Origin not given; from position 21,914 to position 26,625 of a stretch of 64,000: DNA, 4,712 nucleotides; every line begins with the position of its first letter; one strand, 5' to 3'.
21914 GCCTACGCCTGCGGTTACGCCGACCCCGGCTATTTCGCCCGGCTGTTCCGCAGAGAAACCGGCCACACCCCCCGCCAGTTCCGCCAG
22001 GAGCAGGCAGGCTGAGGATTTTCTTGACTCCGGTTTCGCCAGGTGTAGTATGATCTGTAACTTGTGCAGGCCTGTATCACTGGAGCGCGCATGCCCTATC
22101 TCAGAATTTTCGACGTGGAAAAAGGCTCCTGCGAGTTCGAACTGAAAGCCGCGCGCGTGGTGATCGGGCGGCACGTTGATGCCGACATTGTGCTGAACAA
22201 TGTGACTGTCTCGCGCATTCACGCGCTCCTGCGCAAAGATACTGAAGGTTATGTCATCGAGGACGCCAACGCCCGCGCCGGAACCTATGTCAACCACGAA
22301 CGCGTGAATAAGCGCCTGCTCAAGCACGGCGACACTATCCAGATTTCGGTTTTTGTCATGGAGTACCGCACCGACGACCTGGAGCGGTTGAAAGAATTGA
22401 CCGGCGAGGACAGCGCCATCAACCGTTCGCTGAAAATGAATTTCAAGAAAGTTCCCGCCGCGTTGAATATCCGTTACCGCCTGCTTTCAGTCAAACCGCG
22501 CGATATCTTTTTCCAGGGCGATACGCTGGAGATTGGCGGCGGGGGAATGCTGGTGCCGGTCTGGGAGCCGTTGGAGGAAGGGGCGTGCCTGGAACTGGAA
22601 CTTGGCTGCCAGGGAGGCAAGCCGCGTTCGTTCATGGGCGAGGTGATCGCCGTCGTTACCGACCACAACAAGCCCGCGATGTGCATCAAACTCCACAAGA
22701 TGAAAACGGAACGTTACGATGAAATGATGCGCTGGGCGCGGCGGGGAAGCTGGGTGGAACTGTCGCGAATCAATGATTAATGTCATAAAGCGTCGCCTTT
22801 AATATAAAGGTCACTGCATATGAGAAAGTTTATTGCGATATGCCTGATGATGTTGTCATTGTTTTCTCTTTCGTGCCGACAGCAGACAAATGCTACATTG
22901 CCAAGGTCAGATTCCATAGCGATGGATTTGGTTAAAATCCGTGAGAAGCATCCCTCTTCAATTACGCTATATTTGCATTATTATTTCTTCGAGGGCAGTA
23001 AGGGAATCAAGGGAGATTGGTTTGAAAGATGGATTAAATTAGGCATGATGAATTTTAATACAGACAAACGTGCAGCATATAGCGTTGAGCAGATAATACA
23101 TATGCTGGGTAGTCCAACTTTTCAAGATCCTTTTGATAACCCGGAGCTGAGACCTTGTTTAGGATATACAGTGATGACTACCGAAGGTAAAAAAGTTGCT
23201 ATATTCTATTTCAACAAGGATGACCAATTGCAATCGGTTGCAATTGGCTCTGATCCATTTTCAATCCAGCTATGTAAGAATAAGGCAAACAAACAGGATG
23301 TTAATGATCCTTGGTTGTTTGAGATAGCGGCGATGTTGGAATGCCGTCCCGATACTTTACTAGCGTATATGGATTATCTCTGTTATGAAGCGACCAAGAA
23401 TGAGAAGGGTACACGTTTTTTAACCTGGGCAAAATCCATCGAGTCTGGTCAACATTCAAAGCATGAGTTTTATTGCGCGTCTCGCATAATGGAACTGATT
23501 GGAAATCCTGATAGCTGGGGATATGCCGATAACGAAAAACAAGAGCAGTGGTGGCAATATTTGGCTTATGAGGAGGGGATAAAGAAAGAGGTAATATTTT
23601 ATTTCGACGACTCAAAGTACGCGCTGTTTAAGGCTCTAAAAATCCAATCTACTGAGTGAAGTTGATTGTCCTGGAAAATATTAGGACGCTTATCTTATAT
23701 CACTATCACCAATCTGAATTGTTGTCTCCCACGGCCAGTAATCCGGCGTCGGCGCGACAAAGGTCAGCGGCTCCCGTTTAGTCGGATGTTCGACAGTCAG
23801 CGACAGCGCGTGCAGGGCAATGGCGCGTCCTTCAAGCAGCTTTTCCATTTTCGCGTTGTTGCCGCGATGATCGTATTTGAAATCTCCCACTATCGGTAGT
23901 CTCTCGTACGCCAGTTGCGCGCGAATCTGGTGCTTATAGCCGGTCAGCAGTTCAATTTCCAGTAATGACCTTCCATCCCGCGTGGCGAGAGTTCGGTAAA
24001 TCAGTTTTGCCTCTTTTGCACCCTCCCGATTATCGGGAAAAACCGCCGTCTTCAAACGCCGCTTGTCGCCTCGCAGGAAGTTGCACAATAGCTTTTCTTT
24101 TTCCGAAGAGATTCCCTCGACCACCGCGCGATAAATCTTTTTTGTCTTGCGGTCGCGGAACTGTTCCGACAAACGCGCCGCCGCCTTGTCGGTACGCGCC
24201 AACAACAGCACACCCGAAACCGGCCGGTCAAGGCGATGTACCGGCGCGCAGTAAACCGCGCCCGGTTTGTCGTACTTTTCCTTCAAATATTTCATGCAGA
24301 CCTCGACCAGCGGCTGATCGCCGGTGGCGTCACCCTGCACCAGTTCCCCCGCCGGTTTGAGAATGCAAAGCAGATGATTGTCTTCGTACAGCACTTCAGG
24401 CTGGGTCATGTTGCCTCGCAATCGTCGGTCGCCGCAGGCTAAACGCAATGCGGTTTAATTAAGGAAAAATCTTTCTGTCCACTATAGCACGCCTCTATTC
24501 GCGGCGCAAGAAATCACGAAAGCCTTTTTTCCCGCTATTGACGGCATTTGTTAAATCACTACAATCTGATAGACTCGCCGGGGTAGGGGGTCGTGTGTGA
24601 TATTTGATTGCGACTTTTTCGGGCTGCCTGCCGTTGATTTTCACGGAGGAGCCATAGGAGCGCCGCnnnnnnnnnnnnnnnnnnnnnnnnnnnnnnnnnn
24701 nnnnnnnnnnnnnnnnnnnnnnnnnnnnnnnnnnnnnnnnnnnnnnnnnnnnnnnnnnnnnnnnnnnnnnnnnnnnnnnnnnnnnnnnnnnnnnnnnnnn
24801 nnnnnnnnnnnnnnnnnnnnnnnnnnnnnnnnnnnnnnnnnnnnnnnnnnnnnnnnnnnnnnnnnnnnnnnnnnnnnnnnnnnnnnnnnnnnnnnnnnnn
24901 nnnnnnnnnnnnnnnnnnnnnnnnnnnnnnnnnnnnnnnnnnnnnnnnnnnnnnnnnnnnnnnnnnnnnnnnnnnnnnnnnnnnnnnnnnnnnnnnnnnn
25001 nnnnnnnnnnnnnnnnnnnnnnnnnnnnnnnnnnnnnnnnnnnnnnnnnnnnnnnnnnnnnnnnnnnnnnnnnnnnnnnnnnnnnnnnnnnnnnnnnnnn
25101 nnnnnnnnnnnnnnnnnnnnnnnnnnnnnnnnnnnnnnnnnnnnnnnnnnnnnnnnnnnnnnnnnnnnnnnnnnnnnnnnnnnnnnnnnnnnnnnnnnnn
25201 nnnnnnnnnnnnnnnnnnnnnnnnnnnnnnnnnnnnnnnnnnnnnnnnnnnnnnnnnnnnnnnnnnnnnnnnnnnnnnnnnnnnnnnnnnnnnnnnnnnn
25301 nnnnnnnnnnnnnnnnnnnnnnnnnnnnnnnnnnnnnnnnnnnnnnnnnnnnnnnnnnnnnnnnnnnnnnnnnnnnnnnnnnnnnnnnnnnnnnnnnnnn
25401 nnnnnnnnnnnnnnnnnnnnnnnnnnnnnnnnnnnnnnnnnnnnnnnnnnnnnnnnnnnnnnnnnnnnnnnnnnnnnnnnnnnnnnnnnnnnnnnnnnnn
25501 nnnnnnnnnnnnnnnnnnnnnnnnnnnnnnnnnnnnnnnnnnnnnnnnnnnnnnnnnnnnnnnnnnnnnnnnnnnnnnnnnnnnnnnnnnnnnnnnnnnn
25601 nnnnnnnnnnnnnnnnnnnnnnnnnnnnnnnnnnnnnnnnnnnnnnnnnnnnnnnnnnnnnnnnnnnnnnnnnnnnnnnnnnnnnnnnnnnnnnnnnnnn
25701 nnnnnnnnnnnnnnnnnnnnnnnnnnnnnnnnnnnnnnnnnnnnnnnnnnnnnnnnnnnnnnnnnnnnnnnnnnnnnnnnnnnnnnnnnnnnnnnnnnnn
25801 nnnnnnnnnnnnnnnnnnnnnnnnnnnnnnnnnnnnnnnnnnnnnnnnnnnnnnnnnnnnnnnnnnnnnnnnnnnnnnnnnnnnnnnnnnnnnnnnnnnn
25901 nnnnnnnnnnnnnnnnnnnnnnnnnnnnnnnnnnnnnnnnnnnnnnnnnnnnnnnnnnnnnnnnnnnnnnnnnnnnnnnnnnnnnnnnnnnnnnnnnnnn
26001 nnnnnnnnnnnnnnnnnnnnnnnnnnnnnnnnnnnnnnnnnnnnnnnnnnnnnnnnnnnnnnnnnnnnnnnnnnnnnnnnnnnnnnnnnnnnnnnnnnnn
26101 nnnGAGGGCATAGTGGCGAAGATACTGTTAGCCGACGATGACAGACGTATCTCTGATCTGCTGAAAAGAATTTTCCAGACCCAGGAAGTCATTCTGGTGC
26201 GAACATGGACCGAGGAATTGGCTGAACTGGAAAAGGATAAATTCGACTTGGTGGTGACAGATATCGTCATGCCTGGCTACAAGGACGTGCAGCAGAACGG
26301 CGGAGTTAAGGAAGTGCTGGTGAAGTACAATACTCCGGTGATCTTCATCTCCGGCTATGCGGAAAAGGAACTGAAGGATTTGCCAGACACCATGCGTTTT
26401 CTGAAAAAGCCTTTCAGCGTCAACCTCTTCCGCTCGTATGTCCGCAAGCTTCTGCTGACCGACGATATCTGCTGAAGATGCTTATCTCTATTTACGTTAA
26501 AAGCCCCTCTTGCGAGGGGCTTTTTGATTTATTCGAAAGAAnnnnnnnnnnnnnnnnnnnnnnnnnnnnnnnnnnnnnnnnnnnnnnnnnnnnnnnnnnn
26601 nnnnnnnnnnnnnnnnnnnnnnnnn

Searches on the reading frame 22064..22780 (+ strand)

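Call 89: search_protein_families(library=pfam, proteins=[window:22064-22780:+], max_evalue=0.0001)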
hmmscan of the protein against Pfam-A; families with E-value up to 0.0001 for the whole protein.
window:22064-22780:+ (238 aa): 2 families
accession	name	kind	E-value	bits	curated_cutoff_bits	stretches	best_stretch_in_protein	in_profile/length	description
PF00498.31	FHA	-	2.3e-18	66.8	20.7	1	32-94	1-66/67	FHA domain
PF16697.10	Yop-YscD_cpl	-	8.5e-15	55.2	33.2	1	22-99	9-88/94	Inner membrane component of T3SS, cytoplasmic domain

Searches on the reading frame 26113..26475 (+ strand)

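Call 54: search_protein_families(library=pfam, proteins=[window:26113-26475:+], max_evalue=0.0001)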
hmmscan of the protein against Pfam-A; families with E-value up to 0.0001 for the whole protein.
window:26113-26475:+ (120 aa): 1 family
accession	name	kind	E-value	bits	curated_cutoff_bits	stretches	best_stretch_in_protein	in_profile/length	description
PF00072.30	Response_reg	-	4.5e-10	40.1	30.2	1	4-107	1-107/111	Response regulator receiver domain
